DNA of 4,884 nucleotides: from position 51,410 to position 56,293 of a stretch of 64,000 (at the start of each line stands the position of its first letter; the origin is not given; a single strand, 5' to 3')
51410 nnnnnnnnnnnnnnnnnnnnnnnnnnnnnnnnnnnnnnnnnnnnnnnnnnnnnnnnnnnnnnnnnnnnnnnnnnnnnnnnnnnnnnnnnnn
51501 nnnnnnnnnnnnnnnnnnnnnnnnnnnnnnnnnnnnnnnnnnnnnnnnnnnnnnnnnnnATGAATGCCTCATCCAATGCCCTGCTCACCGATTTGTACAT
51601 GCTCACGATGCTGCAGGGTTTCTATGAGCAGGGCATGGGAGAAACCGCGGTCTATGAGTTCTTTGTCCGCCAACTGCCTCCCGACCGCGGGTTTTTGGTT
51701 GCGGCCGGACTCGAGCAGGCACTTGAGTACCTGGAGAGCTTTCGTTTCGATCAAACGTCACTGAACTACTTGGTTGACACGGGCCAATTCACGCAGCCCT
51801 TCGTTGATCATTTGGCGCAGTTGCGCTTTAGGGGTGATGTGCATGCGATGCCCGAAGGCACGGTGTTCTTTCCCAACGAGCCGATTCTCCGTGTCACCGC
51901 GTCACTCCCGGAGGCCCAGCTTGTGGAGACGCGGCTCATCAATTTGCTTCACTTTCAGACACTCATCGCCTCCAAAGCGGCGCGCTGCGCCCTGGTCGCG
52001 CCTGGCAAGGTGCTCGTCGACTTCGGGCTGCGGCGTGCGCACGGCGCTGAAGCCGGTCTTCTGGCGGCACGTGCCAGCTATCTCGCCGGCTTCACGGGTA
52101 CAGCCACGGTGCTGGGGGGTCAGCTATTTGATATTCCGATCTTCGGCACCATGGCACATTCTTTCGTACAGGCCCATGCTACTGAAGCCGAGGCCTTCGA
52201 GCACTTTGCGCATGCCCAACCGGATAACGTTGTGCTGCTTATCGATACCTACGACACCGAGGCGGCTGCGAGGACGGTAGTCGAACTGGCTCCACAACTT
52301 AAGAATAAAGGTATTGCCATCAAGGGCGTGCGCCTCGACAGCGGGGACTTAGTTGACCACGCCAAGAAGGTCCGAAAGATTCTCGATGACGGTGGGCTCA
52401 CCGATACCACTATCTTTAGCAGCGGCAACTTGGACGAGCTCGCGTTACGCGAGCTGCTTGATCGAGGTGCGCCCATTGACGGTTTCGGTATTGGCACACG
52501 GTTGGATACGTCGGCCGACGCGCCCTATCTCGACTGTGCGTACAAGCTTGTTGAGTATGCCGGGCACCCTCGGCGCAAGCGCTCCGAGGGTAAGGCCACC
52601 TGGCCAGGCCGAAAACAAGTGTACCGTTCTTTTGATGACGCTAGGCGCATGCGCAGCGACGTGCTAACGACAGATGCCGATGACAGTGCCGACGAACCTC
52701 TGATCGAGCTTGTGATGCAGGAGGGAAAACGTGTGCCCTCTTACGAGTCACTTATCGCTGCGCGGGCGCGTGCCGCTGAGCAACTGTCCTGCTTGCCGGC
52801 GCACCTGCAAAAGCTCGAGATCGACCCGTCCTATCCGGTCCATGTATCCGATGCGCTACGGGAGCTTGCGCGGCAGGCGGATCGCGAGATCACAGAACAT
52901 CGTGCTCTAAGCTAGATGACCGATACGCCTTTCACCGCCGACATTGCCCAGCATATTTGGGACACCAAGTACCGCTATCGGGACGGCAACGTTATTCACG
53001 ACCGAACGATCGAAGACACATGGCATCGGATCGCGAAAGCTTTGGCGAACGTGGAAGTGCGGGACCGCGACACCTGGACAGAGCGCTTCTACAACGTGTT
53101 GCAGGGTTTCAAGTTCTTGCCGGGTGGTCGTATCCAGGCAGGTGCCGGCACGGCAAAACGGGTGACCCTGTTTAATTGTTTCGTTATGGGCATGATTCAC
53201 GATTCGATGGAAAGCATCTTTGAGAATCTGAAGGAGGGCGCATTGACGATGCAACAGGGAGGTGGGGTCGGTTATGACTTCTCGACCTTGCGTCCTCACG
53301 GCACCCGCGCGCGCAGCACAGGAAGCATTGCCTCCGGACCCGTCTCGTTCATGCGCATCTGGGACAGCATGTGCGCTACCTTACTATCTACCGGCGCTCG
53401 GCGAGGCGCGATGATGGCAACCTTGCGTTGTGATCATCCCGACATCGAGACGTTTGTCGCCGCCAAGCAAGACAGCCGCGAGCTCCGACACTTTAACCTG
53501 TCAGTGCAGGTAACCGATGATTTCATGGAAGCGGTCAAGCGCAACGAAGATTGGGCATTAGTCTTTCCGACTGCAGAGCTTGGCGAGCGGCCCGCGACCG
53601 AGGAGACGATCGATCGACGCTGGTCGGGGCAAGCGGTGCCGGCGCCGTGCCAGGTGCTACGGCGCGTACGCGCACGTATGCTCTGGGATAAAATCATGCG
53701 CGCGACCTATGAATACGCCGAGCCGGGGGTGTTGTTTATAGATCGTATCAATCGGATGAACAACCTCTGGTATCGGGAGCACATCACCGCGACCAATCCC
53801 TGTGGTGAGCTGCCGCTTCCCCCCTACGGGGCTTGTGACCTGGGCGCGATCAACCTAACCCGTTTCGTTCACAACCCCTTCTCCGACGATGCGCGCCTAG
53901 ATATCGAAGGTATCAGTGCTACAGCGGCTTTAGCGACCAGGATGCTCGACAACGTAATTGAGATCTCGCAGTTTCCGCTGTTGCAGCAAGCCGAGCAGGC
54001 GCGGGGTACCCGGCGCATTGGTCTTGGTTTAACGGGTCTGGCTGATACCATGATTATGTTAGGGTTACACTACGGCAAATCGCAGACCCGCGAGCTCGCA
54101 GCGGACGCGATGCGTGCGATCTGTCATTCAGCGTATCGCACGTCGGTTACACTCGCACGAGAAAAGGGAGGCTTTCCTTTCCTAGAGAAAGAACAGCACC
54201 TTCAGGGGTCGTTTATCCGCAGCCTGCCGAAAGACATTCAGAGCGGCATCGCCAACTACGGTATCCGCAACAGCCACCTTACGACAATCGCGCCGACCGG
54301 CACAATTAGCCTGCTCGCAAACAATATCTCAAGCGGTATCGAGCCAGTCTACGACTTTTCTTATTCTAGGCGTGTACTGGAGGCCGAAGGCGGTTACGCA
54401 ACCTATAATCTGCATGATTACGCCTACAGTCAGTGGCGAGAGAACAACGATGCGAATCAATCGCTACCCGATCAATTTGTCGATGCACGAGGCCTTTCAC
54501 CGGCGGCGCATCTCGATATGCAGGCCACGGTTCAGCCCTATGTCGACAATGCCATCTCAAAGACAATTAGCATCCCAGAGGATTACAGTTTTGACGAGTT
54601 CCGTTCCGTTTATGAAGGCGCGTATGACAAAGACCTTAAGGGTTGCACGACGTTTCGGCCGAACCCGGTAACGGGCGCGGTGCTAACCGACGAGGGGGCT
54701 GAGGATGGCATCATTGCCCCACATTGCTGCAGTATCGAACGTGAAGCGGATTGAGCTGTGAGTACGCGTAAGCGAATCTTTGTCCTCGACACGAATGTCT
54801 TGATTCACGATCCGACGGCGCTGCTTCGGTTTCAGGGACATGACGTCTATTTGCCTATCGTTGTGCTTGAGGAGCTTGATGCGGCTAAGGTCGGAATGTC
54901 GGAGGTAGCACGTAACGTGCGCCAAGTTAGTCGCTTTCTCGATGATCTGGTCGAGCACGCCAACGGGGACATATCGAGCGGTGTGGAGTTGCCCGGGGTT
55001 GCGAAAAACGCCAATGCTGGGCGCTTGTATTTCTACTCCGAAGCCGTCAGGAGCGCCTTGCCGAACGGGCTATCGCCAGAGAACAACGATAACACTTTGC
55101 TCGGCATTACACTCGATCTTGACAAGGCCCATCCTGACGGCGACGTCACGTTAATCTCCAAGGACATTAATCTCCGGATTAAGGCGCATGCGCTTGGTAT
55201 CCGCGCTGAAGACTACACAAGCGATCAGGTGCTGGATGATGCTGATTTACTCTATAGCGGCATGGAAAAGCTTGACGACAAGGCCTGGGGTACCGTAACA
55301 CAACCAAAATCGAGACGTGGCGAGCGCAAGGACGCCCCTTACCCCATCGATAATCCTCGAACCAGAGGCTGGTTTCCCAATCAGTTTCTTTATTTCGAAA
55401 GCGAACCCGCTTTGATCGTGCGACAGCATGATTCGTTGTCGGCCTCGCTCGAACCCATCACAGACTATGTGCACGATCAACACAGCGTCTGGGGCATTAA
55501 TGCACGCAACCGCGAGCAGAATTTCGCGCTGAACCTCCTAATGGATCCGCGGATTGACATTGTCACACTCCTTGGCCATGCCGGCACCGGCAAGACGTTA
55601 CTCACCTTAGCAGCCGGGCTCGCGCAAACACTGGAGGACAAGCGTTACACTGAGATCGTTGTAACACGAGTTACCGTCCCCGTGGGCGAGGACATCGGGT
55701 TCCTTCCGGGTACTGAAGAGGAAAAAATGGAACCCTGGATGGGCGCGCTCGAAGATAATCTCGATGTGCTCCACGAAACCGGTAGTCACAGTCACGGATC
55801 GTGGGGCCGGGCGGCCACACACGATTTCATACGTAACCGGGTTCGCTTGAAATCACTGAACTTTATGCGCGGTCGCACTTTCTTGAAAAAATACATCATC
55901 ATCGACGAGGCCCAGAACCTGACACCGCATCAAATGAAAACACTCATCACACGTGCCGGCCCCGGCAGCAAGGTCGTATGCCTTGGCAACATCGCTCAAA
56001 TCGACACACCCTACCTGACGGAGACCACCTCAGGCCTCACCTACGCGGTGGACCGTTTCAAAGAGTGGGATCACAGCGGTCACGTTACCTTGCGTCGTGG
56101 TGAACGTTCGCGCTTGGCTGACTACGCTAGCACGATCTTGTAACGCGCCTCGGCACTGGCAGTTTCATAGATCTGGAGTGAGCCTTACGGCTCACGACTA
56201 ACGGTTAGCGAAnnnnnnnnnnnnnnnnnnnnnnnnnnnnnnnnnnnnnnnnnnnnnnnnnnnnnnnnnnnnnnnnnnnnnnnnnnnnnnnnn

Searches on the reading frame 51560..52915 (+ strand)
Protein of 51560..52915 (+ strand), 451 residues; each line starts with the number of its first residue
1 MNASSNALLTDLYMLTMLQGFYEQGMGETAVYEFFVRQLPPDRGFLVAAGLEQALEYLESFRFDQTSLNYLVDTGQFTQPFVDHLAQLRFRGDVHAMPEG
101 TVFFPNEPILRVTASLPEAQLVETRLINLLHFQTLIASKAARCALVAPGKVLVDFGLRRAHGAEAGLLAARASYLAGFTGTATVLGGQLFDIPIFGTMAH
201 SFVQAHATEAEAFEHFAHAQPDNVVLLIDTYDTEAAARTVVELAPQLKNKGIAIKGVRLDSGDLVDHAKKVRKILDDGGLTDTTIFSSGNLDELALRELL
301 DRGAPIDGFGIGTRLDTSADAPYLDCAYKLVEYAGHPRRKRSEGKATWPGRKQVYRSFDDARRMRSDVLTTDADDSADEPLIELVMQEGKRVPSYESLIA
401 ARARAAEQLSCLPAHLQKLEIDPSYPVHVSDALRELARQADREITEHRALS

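Call 89: search_protein_families(library=ncbifam, proteins=[window:51560-52915:+], max_evalue=1e-10)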
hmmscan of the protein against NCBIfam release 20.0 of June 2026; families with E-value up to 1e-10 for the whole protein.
window:51560-52915:+ (451 aa): 11 families
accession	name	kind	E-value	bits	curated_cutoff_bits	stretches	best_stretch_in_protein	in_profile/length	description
NF006696.0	PRK09243.1-3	equivalog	3e-195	649.1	503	1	3-446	9-449/451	nicotinate phosphoribosyltransferase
NF009131.0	PRK12484.1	equivalog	5.2e-160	533.1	330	1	4-440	4-440/455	nicotinate phosphoribosyltransferase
TIGR01513.1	NAPRTase_put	equivalog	1.1e-149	499.2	297.4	1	7-432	1-451/452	nicotinate phosphoribosyltransferase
NF006695.0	PRK09243.1-2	equivalog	5.9e-130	434.1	469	1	4-377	4-385/480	nicotinate phosphoribosyltransferase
NF006694.0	PRK09243.1-1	equivalog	1.2e-104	350.7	663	1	4-371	5-380/485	nicotinate phosphoribosyltransferase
NF006698.0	PRK09243.1-5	equivalog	1.1e-103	347.4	531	1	2-422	11-428/440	nicotinate phosphoribosyltransferase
NF006697.0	PRK09243.1-4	equivalog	1.2e-95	321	776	1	4-381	7-391/488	nicotinate phosphoribosyltransferase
NF006415.0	PRK08662.1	equivalog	1.4e-52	178.7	243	1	91-412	69-378/381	nicotinate phosphoribosyltransferase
NF003704.0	PRK05321.1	subfamily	1.7e-19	70.1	379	1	8-346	14-372/398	nicotinate phosphoribosyltransferase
NF005529.0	PRK07188.1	equivalog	1.8e-14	53.5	378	0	93-266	79-249/358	nicotinate phosphoribosyltransferase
TIGR01514.1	NAPRTase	equivalog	2.2e-13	50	269.55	0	140-342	158-375/399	nicotinate phosphoribosyltransferase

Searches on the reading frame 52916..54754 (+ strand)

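Call 89: search_protein_families(library=ncbifam, proteins=[window:52916-54754:+], max_evalue=1e-10)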
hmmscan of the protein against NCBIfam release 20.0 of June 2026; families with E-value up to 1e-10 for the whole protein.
window:52916-54754:+ (612 aa): 21 families
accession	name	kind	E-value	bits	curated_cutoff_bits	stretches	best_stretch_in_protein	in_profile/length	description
TIGR02504.1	NrdJ_Z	equivalog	2.9e-172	574.4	399.95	1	13-586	3-602/606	adenosylcobalamin-dependent ribonucleoside-diphosphate reductase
NF005401.0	PRK06948.1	subfamily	2.8e-146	488.6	906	1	30-604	31-604/604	ribonucleotide reductase-like protein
NF006417.0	PRK08665.1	equivalog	1.1e-141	473.6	961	1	9-583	14-566/759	vitamin B12-dependent ribonucleotide reductase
NF005991.0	PRK08115.1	equivalog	3.3e-119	399.2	854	2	190-584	366-771/858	vitamin B12-dependent ribonucleotide reductase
NF005010.0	PRK06406.1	subfamily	4.2e-106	356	1125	2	242-592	382-727/771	vitamin B12-dependent ribonucleotide reductase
TIGR02506.1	NrdE_NrdA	equivalog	3e-83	280.3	341.05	1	31-575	24-608/616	ribonucleoside-diphosphate reductase subunit alpha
NF005122.0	PRK06556.1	equivalog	2.4e-72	244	859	1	78-428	151-495/960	vitamin B12-dependent ribonucleotide reductase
NF006207.0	PRK08332.1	equivalog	3.9e-59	200.1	2400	2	295-595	1241-1567/1684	vitamin B12-dependent ribonucleotide reductase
NF005544.0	PRK07207.1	equivalog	3.2e-57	194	965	1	36-488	324-800/965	ribonucleoside-diphosphate reductase subunit alpha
NF005736.0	PRK07562.1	equivalog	1.7e-56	191.6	1737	1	194-427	398-604/1222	vitamin B12-dependent ribonucleotide reductase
NF005101.0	PRK06539.1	equivalog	7.1e-53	179.7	988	1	35-577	176-755/822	ribonucleoside-diphosphate reductase subunit alpha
NF006577.0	PRK09102.1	equivalog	8.1e-51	173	620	2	20-221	32-229/604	ribonucleoside-diphosphate reductase subunit alpha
NF006279.0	PRK08447.1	equivalog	1.3e-47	162.7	1082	1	38-299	168-429/789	ribonucleoside-diphosphate reductase subunit alpha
NF009029.0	PRK12365.1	equivalog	2e-47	161.8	1350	1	10-490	382-885/1046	ribonucleoside-diphosphate reductase subunit alpha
NF006665.0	PRK09209.1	equivalog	8.8e-39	133.4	1057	2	305-487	489-666/761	ribonucleoside-diphosphate reductase subunit alpha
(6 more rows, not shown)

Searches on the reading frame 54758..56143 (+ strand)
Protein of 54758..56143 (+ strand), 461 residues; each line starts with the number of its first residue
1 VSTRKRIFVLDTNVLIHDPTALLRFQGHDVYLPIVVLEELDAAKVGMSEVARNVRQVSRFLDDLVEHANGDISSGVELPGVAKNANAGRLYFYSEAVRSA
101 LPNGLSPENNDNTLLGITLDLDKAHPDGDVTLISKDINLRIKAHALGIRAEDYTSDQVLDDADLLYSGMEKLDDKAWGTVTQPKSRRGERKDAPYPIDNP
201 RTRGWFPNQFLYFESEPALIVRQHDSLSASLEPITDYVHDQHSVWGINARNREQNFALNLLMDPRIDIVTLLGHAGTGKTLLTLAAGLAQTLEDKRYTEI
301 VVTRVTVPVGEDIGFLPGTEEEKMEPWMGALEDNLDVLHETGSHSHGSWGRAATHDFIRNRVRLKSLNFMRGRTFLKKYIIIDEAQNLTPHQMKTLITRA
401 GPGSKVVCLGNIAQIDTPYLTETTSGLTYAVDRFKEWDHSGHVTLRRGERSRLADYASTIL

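Call 73: search_protein_families(library=pfam, proteins=[window:54758-56143:+], max_evalue=0.00001)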
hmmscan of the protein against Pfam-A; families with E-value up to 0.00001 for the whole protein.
window:54758-56143:+ (461 aa): 3 families
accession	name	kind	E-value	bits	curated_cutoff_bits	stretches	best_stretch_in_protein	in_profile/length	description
PF02562.22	PhoH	-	6.9e-47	160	27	1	247-448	2-189/205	PhoH-like protein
PF13638.12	PIN_4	-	9.3e-33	113.8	21.9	1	8-153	1-131/132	PIN domain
PF13604.12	AAA_30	-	1.2e-06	28.8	27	0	251-415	3-128/191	AAA domain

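Call 84: search_protein_families(library=padloc, proteins=[window:54758-56143:+], max_evalue=0.001)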
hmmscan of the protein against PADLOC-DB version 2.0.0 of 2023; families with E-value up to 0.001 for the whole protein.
window:54758-56143:+ (461 aa): 2 families
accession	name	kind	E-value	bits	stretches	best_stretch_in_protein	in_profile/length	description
PDLC02372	Nhi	-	3.1e-07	27.4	0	373-406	260-291/470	-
PDLC02350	AbiO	-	5.8e-06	23.3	0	266-295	192-219/468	AbiO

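Call 89: search_protein_families(library=ncbifam, proteins=[window:54758-56143:+], max_evalue=1e-10)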
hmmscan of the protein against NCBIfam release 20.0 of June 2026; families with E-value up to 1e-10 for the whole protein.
window:54758-56143:+ (461 aa): 2 families
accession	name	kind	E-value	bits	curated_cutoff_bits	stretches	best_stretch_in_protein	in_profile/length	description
NF053827.1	RNA5-3helPhoH2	equivalog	7.7e-70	236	680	2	238-458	209-420/427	RNA 5'-3' helicase PhoH2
NF007827.1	PRK10536.1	equivalog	5.9e-28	97.9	380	1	243-446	45-236/253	phosphate starvation-inducible protein PhoH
